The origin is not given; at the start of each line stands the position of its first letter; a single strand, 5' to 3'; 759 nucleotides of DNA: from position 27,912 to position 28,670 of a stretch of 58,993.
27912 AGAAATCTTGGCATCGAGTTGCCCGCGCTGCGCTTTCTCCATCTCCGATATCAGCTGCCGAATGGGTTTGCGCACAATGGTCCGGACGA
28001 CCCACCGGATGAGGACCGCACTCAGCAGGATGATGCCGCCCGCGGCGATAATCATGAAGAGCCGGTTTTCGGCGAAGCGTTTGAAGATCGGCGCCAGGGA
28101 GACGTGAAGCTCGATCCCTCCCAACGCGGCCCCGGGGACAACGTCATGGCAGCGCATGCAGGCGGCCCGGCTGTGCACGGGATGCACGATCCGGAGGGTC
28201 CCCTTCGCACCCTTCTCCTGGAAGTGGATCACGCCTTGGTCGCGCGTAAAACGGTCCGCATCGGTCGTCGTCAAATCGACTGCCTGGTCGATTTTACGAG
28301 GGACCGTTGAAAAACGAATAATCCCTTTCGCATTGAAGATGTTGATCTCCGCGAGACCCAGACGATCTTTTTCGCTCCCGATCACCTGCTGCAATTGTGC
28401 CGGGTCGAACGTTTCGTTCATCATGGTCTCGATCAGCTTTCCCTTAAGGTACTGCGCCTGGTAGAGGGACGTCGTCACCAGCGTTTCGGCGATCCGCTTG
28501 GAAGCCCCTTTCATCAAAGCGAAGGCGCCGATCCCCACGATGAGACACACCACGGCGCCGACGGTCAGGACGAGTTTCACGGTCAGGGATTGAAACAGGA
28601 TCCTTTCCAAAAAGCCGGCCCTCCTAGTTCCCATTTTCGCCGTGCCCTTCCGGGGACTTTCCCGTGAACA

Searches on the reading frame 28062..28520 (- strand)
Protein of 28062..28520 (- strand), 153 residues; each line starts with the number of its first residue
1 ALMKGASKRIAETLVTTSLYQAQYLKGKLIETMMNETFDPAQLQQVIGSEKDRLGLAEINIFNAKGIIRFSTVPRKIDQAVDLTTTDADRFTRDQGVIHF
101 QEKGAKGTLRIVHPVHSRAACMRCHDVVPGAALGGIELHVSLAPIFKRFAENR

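Call 59: search_solved_structures(query=window:28062-28520:-, max_evalue=10, show_alignments=2)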
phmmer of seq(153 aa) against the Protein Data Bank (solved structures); distinct sequences matched with E-value up to 10: 10.
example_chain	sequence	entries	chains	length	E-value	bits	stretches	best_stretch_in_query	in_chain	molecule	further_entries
1i77_A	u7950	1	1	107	0.21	15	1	101-131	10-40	CYTOCHROME C3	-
3b42_A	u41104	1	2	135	0.27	14.7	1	97-142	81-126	Methyl-accepting chemotaxis protein, putative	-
3cyr_A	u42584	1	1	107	0.29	14.6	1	101-131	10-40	CYTOCHROME C3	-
6y62_A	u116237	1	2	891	0.29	14.6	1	94-147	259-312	Envelope polyprotein,Envelope polyprotein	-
1gm4_A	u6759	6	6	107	0.33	14.4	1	101-131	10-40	CYTOCHROME C3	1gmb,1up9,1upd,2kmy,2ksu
8b1v_A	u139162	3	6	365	0.82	13.1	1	67-131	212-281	Dihydroprecondylocarpine acetate synthase 2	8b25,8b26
3cqb_A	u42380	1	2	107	0.99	12.8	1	25-96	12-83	Probable protease htpX homolog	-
1mdv_A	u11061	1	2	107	1.3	12.4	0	101-132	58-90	CYTOCHROME C3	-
6m32_D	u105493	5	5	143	1.5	12.2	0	68-126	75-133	P840 reaction center 17 kDa protein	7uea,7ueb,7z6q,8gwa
1a2i_A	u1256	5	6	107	1.9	11.9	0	101-132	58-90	CYTOCHROME C3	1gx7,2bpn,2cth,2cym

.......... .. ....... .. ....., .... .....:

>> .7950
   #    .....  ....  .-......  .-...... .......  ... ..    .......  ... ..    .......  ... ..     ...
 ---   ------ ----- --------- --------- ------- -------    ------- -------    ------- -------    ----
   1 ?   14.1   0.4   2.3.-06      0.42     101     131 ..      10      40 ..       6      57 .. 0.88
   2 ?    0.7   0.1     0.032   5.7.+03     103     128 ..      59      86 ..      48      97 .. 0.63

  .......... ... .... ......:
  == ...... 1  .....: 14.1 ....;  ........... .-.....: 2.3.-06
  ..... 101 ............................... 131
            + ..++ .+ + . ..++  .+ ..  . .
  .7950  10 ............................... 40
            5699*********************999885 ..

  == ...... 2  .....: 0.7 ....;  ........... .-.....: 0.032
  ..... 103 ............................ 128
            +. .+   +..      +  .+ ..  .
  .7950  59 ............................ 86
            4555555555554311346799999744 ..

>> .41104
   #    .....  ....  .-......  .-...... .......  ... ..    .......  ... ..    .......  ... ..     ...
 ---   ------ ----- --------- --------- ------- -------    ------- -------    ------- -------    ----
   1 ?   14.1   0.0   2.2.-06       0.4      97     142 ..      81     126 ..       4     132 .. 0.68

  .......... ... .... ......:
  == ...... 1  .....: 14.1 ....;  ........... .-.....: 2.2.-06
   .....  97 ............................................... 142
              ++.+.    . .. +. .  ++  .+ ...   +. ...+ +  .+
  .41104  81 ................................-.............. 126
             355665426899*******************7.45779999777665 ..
